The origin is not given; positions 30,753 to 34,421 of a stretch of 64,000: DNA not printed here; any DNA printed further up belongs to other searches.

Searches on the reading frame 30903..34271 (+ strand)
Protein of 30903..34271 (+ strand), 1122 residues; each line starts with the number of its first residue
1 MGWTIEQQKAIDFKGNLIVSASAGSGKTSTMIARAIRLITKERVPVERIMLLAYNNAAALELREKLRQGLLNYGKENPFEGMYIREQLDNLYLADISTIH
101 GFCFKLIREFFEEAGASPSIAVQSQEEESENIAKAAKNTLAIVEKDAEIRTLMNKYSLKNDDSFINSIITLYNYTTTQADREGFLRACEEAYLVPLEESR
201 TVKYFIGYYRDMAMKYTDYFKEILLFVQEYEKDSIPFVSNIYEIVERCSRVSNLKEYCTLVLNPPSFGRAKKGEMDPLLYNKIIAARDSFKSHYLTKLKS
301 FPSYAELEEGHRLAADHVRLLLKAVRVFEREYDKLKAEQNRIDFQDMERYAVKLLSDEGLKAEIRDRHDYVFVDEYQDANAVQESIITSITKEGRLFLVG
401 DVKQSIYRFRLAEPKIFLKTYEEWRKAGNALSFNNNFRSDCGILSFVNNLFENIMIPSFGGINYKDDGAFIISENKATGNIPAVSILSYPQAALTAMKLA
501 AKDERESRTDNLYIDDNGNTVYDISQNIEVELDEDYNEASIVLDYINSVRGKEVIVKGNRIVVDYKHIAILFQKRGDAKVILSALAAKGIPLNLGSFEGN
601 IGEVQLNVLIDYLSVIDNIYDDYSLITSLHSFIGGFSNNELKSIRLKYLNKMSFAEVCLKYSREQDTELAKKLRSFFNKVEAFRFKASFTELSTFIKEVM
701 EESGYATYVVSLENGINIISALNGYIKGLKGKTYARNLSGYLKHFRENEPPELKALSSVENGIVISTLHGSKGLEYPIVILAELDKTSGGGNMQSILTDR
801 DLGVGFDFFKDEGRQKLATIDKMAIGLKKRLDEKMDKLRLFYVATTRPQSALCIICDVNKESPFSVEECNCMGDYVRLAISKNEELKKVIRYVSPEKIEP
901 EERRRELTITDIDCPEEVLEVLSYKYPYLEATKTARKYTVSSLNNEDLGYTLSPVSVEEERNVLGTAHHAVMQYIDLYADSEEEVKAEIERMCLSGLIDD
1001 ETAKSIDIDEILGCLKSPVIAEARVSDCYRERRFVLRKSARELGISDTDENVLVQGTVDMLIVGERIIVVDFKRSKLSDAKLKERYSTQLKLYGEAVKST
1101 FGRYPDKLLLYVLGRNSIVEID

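Call 23: search_protein_families(library=pfam, proteins=[window:30903-34271:+], max_evalue=0.001)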
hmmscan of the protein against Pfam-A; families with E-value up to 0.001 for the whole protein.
window:30903-34271:+ (1122 aa): 7 families
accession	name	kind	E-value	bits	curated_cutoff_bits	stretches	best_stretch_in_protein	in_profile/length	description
PF00580.27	UvrD-helicase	-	9.9e-52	176.7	23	1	5-422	3-268/271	UvrD/REP helicase N-terminal domain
PF13361.12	UvrD_C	-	2e-20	74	25.6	1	518-856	32-347/350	UvrD-like helicase C-terminal domain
PF13245.12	AAA_19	-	2.7e-16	60.4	25.1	1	14-410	11-134/134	AAA domain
PF12705.13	PDDEXK_1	-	7e-08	33.1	22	1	956-1104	29-176/247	PD-(D/E)XK nuclease superfamily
PF13538.12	UvrD_C_2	-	7.7e-07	29.3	27.4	0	763-793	2-32/52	UvrD-like helicase C-terminal domain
PF01443.25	Viral_helicase1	-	2.2e-05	24.9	21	0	361-414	52-108/228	Viral superfamily 1 RNA helicase core domain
PF13604.12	AAA_30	-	0.00071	19.8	27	0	17-66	21-66/191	AAA domain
